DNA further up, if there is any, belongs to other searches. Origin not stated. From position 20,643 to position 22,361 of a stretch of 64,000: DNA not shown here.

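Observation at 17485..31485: Eight-gene MoxR/vWA (Bat-like) operon carrying unusual accessory modules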

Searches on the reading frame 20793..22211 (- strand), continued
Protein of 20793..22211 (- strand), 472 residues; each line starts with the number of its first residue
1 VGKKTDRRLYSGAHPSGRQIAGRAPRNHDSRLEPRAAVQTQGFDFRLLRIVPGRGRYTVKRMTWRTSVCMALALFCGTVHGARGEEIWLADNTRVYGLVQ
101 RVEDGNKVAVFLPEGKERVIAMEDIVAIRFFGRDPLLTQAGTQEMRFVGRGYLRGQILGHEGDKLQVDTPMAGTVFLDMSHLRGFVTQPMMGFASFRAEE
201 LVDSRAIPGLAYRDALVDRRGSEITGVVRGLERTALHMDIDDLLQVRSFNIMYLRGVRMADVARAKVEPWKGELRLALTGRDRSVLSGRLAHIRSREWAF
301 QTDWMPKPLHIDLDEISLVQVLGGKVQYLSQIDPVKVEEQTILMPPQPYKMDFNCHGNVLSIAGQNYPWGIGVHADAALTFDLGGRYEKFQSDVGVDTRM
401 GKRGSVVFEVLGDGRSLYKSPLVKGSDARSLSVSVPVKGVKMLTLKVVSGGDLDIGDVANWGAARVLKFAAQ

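Call 61: find_encoding_contigs(protein=P0130, flank=10000, max_places=1)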
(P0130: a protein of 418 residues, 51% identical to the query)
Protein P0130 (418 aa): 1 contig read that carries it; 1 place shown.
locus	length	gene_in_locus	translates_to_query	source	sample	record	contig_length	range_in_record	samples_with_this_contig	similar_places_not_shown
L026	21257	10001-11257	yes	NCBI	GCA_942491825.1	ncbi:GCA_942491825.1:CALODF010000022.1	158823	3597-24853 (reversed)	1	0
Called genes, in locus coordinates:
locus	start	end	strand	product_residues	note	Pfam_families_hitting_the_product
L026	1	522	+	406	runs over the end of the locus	PF13243:SQHop_cyclase_C (faint)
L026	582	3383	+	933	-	PF08450:SGL (faint), PF01436:NHL (faint)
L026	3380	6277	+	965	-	PF01436:NHL (weak)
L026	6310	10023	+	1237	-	-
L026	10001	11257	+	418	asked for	PF08305:NPCBM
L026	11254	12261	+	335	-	-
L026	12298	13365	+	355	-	PF20030:bpMoxR, PF00158:Sigma54_activat (faint), PF00004:AAA (weak), PF07726:AAA_3, PF07728:AAA_5, PF17863:AAA_lid_2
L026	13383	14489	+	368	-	PF00493:MCM (faint), PF20030:bpMoxR, PF00004:AAA (weak), PF07726:AAA_3, PF07728:AAA_5, PF17863:AAA_lid_2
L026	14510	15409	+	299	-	PF01882:DUF58, PF13519:VWA_2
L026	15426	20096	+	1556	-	PF07719:TPR_2 (faint), PF13174:TPR_6 (faint), PF13360:PQQ_2, PF01011:PQQ (faint), PF13360:PQQ_2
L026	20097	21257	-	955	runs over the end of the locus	PF08450:SGL (faint), PF01436:NHL (weak)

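Call 65: search_protein_families(library=padloc, proteins=[window:20793-22037:-], max_evalue=0.001)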
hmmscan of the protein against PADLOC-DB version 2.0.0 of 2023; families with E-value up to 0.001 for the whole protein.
window:20793-22037:- (414 aa): 0 families
